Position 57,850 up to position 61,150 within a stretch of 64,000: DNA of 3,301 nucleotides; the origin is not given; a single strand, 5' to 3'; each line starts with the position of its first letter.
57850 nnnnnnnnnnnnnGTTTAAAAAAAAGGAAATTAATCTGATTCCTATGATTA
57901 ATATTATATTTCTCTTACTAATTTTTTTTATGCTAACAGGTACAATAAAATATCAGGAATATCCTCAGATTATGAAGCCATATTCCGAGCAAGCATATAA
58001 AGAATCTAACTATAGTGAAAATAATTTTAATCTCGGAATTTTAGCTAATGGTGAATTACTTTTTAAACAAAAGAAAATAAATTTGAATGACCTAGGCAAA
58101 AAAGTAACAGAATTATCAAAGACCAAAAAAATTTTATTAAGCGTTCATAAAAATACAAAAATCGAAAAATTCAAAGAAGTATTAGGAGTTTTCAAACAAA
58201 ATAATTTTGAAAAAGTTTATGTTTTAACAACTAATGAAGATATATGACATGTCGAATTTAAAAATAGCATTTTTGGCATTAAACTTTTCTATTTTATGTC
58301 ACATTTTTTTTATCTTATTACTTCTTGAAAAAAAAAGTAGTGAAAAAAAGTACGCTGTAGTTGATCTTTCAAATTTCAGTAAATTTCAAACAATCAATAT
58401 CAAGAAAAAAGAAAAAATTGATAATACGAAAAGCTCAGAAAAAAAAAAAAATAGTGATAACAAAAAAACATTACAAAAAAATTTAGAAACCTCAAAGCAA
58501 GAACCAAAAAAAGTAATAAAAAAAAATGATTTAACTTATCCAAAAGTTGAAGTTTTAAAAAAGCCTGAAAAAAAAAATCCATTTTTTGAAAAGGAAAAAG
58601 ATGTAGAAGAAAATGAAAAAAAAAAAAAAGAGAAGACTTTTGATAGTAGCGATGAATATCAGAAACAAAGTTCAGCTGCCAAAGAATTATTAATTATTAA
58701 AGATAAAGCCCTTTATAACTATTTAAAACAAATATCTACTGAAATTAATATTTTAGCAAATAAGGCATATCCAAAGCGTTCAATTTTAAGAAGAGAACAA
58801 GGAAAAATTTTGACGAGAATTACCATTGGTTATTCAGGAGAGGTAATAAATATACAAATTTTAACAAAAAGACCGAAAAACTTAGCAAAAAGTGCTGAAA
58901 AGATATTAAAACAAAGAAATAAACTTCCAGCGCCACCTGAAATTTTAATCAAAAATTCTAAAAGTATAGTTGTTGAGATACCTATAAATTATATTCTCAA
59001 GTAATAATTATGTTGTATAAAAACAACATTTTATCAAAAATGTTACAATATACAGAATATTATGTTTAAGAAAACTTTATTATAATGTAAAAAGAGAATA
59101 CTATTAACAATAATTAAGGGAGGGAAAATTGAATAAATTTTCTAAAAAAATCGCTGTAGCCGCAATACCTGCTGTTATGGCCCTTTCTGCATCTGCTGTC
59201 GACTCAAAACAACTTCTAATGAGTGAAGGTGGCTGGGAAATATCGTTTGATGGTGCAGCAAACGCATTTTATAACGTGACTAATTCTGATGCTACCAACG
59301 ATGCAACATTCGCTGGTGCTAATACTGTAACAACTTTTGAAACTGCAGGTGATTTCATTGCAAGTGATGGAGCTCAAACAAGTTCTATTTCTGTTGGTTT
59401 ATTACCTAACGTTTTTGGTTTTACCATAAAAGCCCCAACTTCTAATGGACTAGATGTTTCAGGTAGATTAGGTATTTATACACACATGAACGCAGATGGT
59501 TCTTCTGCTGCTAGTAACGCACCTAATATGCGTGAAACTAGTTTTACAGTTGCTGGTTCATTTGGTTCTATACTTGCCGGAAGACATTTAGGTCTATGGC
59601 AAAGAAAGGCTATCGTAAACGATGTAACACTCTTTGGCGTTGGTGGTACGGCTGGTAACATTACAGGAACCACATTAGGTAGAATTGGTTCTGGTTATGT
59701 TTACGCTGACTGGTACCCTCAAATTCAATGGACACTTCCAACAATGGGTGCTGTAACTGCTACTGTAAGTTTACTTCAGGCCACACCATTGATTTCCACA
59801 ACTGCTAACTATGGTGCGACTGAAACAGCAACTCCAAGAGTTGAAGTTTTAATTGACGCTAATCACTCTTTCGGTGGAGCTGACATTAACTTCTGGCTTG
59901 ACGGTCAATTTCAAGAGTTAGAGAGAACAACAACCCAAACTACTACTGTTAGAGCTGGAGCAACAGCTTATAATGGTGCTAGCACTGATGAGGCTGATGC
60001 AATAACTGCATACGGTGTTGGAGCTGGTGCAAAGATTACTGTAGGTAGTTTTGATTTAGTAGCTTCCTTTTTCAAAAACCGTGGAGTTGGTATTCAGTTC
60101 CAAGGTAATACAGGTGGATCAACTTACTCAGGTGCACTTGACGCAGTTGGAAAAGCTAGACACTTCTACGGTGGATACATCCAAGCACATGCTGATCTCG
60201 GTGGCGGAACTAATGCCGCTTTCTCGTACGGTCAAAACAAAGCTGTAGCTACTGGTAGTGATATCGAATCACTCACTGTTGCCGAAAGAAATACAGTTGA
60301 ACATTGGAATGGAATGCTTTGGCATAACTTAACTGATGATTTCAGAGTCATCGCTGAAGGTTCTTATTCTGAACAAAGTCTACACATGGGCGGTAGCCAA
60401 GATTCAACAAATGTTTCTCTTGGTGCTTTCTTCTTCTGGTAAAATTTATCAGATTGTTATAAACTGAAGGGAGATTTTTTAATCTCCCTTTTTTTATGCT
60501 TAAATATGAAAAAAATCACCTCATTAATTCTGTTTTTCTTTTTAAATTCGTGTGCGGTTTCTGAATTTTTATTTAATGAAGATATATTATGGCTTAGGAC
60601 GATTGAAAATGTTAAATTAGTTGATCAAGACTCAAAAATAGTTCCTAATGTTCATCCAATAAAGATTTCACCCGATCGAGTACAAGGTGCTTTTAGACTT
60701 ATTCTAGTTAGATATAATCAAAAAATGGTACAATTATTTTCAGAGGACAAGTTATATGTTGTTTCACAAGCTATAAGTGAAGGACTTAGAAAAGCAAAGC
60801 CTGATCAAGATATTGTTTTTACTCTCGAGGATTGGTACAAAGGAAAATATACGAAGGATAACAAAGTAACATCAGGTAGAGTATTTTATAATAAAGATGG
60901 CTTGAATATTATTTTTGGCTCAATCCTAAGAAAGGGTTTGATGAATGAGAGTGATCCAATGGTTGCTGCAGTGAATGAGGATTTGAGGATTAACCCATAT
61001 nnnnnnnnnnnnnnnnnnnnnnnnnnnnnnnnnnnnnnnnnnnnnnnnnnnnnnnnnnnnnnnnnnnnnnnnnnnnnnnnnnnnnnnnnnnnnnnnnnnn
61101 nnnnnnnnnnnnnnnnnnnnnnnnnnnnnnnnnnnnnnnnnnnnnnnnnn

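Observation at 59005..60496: Porin-like gene with extended -10 promoter overlapped by a perfect inverted repeat, strong SD on a TTG start, and atypical composition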

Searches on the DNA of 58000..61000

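Call 6: search_rna_families(source=window, start=58000, end=61000, threshold=evalue, max_evalue=1)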
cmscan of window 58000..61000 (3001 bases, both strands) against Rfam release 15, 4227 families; matches with E-value up to 1: 2.
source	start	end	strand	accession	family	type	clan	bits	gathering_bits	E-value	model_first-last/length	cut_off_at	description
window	60458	60519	-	RF04319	BTncRNA_FopS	Gene; sRNA;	-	25.9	56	0.53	1-71/71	no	Bacteroidetes FopS (family of paralogous sRNAs)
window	58924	58958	-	RF01748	nuoG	Cis-reg;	-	21.3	33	0.2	1-43/43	no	nuoG RNA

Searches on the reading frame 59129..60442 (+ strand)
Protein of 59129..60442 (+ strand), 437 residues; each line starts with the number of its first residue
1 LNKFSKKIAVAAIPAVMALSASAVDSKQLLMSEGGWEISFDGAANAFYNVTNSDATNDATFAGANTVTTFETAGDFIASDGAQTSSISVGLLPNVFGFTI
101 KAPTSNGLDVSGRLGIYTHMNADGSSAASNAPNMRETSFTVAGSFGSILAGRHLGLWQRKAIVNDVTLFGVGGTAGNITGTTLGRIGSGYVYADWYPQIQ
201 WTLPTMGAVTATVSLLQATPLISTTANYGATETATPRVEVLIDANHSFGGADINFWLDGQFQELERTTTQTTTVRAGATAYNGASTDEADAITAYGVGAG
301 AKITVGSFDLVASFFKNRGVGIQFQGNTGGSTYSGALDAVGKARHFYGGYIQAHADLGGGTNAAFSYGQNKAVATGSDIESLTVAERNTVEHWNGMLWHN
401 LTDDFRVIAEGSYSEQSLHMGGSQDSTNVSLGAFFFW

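Call 3: search_protein_families(library=pfam, proteins=[window:59129-60442:+], max_evalue=0.01)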
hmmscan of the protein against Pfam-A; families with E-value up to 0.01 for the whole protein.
window:59129-60442:+ (437 aa): 0 families

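Call 8: find_homologous_proteins(query=window:59129-60442:+)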
Query window:59129-60442:+ (437 aa): 387 proteins with E <= 0.001 among 8000 candidates; the best 120 are listed.
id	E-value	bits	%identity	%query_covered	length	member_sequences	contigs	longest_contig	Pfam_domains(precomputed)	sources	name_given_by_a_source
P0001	3.5e-282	953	100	100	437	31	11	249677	-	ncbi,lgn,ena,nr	ncbi:MAG: hypothetical protein CMM91_10815 [Rickettsiales bacterium]|nr:hypothetical protein [Ricket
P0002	2.2e-218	743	78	100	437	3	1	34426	-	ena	-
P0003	5.6e-149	515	59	100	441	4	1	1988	-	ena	-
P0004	7.4e-145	501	59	100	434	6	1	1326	PF13609.13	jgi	-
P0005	1.6e-143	497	58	100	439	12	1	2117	PF13609.13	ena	-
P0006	4.1e-143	495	58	100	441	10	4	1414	-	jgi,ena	jgi:hypothetical protein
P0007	6.8e-140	485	57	100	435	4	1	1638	PF13609.13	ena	-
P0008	1.0e-136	474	57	96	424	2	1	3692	-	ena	-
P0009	1.7e-135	470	56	100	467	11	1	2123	-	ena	-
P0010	9.7e-134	464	56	100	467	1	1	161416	-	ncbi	-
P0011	1.1e-133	464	56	100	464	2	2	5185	-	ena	-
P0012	4.1e-133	462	55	100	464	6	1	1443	-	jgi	-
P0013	4.2e-133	462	55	100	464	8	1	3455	-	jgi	jgi:hypothetical protein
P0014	8.3e-133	461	55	100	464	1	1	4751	-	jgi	-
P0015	3.0e-132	460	54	100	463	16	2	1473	-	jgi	jgi:hypothetical protein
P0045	1.3e-126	441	53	100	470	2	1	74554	-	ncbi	-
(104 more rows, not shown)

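Call 9: search_solved_structures(query=window:59129-60442:+, max_evalue=1)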
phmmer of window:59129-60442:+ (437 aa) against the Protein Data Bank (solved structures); distinct sequences matched with E-value up to 1: 1.
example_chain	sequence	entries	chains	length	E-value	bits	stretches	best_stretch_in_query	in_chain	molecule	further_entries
7qep_D5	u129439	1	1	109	0.96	11.5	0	252-336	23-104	40S ribosomal protein S25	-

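Call 10: find_encoding_contigs(protein=P0002, flank=3000, max_places=4)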
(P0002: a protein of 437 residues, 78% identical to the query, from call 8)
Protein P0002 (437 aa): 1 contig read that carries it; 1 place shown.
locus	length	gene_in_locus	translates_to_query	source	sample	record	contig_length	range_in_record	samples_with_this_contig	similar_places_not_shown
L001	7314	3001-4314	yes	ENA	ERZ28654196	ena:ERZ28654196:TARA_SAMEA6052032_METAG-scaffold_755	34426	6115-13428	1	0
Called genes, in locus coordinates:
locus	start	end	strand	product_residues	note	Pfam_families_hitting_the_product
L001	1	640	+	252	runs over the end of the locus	PF00005:ABC_tran, PF13304:AAA_21 (faint)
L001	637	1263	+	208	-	PF01618:MotA_ExbB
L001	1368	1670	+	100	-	PF02472:ExbD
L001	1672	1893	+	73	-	PF02472:ExbD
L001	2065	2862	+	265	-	PF03544:TonB_C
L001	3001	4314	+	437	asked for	-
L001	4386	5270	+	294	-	PF09851:SHOCT (weak)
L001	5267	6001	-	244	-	-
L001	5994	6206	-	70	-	PF11324:DUF3126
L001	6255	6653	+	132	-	PF11911:DUF3429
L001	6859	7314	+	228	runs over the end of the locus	PF01036:Bac_rhodopsin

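Call 11: find_encoding_contigs(protein=P0001, flank=3000, max_places=10)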
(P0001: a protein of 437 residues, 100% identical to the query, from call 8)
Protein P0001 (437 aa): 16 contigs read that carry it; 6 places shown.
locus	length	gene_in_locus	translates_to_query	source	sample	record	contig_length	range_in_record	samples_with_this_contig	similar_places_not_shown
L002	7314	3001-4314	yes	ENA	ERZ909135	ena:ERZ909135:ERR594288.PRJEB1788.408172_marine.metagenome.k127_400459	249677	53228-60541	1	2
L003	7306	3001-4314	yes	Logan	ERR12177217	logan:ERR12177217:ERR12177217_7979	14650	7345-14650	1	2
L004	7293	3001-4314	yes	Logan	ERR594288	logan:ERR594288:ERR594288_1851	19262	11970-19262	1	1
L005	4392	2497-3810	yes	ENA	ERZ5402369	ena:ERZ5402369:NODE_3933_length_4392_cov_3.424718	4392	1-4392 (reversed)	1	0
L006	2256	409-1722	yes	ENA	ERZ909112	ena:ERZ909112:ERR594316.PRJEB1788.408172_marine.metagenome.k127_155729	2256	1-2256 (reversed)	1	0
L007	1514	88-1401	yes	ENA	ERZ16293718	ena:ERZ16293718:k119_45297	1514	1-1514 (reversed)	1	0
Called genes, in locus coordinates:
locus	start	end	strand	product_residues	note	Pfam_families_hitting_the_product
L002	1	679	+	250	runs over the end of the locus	PF00005:ABC_tran, PF13304:AAA_21 (faint)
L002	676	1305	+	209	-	PF01618:MotA_ExbB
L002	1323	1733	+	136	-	PF02472:ExbD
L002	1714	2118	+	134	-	PF02472:ExbD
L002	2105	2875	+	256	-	PF03544:TonB_C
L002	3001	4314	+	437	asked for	-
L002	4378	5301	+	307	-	-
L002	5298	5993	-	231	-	-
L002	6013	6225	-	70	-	PF11324:DUF3126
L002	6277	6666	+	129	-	PF11911:DUF3429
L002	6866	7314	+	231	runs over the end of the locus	PF01036:Bac_rhodopsin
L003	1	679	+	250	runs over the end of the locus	PF00005:ABC_tran, PF13304:AAA_21 (faint)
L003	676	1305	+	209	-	PF01618:MotA_ExbB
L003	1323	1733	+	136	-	PF02472:ExbD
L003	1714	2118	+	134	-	PF02472:ExbD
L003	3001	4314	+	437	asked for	-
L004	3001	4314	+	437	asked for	-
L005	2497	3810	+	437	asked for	-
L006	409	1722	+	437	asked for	-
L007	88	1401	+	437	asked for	-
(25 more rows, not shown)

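Call 14: find_related_loci(query=A2, collection=genome_contigs, flank=3000)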
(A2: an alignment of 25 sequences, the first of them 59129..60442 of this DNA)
Query A2 (437 aa) in genome_contigs; peptide patterns used: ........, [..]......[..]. (x = any residue, [..] = any of these).
146 stretches matched a pattern; 34 encode a relative of the query (tblastn E <= 1e-3); 33 distinct loci.
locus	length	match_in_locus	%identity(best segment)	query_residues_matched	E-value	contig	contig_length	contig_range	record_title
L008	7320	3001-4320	59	3-437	2e-152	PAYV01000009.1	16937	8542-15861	MAG: Rickettsiales bacterium isolate SP91 127515, whole genome shotgun sequence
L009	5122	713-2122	54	3-437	2e-145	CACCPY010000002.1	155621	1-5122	uncultured Alphaproteobacteria bacterium isolate AG-901-J22 genome assembly, contig: AG-901-J22_NODE_2, whole genome sho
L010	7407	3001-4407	55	3-437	7e-143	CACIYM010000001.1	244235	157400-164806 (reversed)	uncultured Alphaproteobacteria bacterium isolate AG-914-I17 genome assembly, contig: AG-914-I17_NODE_1, whole genome sho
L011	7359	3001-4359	54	3-437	3e-141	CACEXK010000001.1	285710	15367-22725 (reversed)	uncultured Alphaproteobacteria bacterium isolate AG-404-M02 genome assembly, contig: AG-404-M02_NODE_1, whole genome sho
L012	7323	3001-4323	48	3-437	4e-112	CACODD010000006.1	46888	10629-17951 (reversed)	MAG: uncultured Alphaproteobacteria bacterium isolate AH-287-P08 genome assembly, contig: AH-287-P08_NODE_6, whole genom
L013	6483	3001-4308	46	3-437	4e-112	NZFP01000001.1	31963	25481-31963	MAG: Rickettsiales bacterium isolate MED715 MHASMcontig_888688, whole genome shotgun sequence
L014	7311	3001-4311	47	3-437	9e-111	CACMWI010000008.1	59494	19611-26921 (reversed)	MAG: uncultured Alphaproteobacteria bacterium isolate AG-892-F10 genome assembly, contig: AG-892-F10_NODE_8, whole genom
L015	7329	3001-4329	46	3-437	3e-110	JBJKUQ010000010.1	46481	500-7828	MAG: Alphaproteobacteria bacterium isolate LRMED-287 Alphaproteobacteria-LRMED-287-C1898, whole genome shotgun sequence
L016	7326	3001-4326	47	3-437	3e-110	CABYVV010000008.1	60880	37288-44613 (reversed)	MAG: uncultured Alphaproteobacteria bacterium isolate AG-895-B20 genome assembly, contig: AG-895-B20_NODE_8, whole genom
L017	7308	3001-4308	47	3-437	4e-110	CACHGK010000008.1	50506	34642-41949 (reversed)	uncultured Alphaproteobacteria bacterium isolate AG-911-L17 genome assembly, contig: AG-911-L17_NODE_8, whole genome sho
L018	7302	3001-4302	48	3-437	2e-109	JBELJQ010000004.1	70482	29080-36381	MAG: Pelagibacteraceae bacterium isolate REMEI136_ass_metaspades_bin.23 NODE_327_length_70482_cov_7.587403, whole genome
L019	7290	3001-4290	47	3-437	2e-109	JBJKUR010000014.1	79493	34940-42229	MAG: Alphaproteobacteria bacterium isolate LRMED-288 Alphaproteobacteria-LRMED-288-C5, whole genome shotgun sequence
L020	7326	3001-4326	47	3-437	3e-109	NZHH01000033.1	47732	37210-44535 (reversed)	MAG: Rickettsiales bacterium isolate MED652 58680, whole genome shotgun sequence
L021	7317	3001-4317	48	3-437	2e-111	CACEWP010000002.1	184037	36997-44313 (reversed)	uncultured Alphaproteobacteria bacterium isolate AG-907-I19 genome assembly, contig: AG-907-I19_NODE_2, whole genome sho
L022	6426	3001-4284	46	3-437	3e-108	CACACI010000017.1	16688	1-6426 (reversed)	uncultured Alphaproteobacteria bacterium isolate AG-343-F10 genome assembly, contig: AG-343-F10_NODE_17, whole genome sh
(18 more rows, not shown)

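Call 34: search_protein_families(library=pfam, alignment_id=A2, max_evalue=0.01)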
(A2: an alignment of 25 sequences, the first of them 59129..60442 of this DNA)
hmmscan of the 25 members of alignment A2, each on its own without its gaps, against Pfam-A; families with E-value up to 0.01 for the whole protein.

A. member 1, window:59129-60442:+ (437 aa): 0 families

B. families by the number of members that match (of 25 scanned): 2 families
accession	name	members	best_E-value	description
PF13609.12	Porin_4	7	3.7e-06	Gram-negative porin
PF06178.19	KdgM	2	0.005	Oligogalacturonate-specific porin protein (KdgM)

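Call 35: search_solved_structures(query=A2, max_evalue=1)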
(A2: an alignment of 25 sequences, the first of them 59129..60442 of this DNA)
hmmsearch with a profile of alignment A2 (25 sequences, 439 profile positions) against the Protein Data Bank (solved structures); distinct sequences matched with E-value up to 1: 1.
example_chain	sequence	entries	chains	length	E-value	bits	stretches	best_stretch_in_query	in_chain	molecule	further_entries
1fcd_C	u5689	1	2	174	0.74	11.7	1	162-199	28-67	FLAVOCYTOCHROME C SULFIDE DEHYDROGENASE (CYTOCHROME SUBUNIT)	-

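Call 39: predict_structure(alignment_id=A2)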
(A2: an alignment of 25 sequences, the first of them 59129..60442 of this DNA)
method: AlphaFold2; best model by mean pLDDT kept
length: 437 residues; sequences in the alignment: 25
mean_pLDDT: 64.9   pTM: 0.64
mean pLDDT of the five models: 64.9, 64.6, 64.6, 64.2, 60.4
residues with pLDDT >= 90: 2; 70-90: 206; 50-70: 119; < 50: 110
segments of 3 or more residues with pLDDT < 50: 1-34, 58-78, 118-132, 166-192, 322-333
pLDDT, mean of each block of 10 residues (from residue 1): 29 27 34 51 66 59 41 44 61 55 60 56 41 57 75 63 52 38 35 63 83 84 76 85 88 88 86 77 67 87 88 82 43 62 81 85 81 69 63 80 80 72 70 72
secondary structure, 60 per line:
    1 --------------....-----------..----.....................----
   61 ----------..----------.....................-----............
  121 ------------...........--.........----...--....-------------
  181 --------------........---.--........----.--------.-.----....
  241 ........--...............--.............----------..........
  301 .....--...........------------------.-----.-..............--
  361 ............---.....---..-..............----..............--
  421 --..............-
elements in order: H15-18 E36-56 E83-103 E109-120 E133-143 E146-154 H164-167 E195-202 E209-216 E237-248 E251-265 H268-280 E291-305 E308-318 E345-358 E361-372 H376-380 E387-400 E405-418 E423-436

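Call 43: fold_search(model_id=the predicted structure, library=pdb)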
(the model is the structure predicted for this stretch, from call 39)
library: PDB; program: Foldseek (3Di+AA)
matches with E <= 10: 1065; with E <= 0.001: 240
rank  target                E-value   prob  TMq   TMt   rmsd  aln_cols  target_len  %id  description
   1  6eus_A                5.6e-15  1.00  0.59  0.73   6.5       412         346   15  Crystal structure of the outer membrane channel DcaP of Acinetobacter baumannii (released 2018-11-14)
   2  2fgq                  7.2e-15  1.00  0.51  0.66   7.6       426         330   14  High resolution X-ray structure of Omp32 in complex with malate (released 2006-01-31)
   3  3a2s_X                1.6e-14  1.00  0.54  0.67   7.8       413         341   13  Crystal Structure of outer membrane protein PorB from Neisseria meningitidis in complex with sucrose (released 2010-04-07)
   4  8jto                  2.2e-14  1.00  0.47  0.57   8.5       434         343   13  Outer membrane porin of Burkholderia pseudomallei (BpsOmp38) in complex with ceftazidime (released 2024-06-26)
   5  4aui_A                3.1e-14  1.00  0.53  0.72   7.1       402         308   10  STRUCTURE AND FUNCTION OF THE PORB PORIN FROM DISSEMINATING N. GONORRHOEAE (released 2012-10-10)
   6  3wi4                  5.1e-14  1.00  0.51  0.70   6.9       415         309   10  Crystal structure of wild-type PorB from Neisseria meningitidis serogroup B (released 2014-01-01)
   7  3wi5                  9.0e-14  1.00  0.53  0.71   6.7       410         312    9  Crystal structure of the Loop 7 mutant PorB from Neisseria meningitidis serogroup B (released 2014-01-01)
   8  7de8                  3.4e-13  1.00  0.54  0.67   7.9       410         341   13  Crystal Structure of outer membrane protein PorB with G103K mutations from Neisseria meningitidis W135 (released 2021-03-31)
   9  8wv0_B                5.1e-13  1.00  0.49  0.63   8.1       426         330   12  Outer membrane porin of Burkholderia pseudomallei (BpsOmp38) (released 2024-10-30)
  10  8wv0_A                9.1e-13  1.00  0.50  0.63   7.8       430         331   13  Outer membrane porin of Burkholderia pseudomallei (BpsOmp38) (released 2024-10-30)
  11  6ehb_B                1.2e-12  1.00  0.43  0.56   8.4       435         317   13  OmpU, an outer membrane protein, of Vibrio cholerae (released 2018-04-25)
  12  5ldt_A                4.4e-12  1.00  0.44  0.46   9.0       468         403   11  Crystal Structures of MOMP from Campylobacter jejuni (released 2016-10-26)
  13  6ehe                  6.0e-12  1.00  0.48  0.66   8.4       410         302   11  OmpTdeltaL8 (loop L8 deletion mutant of OmpT), an outer membrane protein of Vibrio cholerae (released 2018-04-25)
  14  6ehb_C                1.0e-11  1.00  0.42  0.54   8.9       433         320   12  OmpU, an outer membrane protein, of Vibrio cholerae (released 2018-04-25)
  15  6ehd                  1.2e-11  1.00  0.50  0.66   8.4       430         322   11  OmpT (in-vitro folded), an outer membrane protein of Vibrio cholerae (released 2018-04-25)
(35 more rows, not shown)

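Call 60: list_cluster_members(proteins=[P0220, P0205, P0001, P0160, P0188, P0010, P0045])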
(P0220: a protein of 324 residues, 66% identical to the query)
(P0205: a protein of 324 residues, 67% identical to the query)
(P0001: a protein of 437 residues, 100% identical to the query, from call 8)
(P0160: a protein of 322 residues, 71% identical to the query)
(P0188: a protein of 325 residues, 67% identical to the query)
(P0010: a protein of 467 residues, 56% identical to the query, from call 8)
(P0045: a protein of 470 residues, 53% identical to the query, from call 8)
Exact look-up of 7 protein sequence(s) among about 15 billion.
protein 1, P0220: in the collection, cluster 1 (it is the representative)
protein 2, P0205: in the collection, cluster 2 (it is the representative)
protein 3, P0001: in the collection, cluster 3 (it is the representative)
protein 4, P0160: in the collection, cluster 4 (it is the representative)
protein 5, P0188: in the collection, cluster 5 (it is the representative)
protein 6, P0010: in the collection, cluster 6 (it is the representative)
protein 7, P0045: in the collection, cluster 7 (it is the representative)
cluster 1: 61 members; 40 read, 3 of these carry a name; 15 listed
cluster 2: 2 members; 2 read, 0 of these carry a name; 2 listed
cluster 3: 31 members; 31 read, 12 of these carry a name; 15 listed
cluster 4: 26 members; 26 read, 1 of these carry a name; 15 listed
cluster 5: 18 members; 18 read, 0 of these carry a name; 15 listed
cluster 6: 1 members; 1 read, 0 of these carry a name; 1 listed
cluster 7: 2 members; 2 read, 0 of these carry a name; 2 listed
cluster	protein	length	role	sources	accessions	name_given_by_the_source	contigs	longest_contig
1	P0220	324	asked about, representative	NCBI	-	-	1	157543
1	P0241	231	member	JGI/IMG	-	outer membrane protein OmpU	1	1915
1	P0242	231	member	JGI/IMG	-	outer membrane protein OmpU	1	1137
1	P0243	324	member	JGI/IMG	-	outer membrane protein OmpU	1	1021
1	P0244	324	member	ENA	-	-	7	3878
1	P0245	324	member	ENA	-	-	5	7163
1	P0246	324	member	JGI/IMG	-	-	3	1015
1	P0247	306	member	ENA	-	-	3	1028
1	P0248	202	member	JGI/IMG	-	-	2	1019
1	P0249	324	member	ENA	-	-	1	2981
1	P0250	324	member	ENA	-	-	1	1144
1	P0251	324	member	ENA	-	-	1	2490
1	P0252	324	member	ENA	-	-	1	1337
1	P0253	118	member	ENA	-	-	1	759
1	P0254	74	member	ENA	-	-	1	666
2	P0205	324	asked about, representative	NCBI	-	-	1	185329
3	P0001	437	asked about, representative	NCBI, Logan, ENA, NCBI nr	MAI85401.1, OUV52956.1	MAG: hypothetical protein CMM91_10815 [Rickettsiales bacterium] | hypothetical protein [Rickettsiales bacterium]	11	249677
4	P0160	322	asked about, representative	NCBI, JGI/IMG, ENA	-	-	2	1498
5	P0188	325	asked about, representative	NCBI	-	-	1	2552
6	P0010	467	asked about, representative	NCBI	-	-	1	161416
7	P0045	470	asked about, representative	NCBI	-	-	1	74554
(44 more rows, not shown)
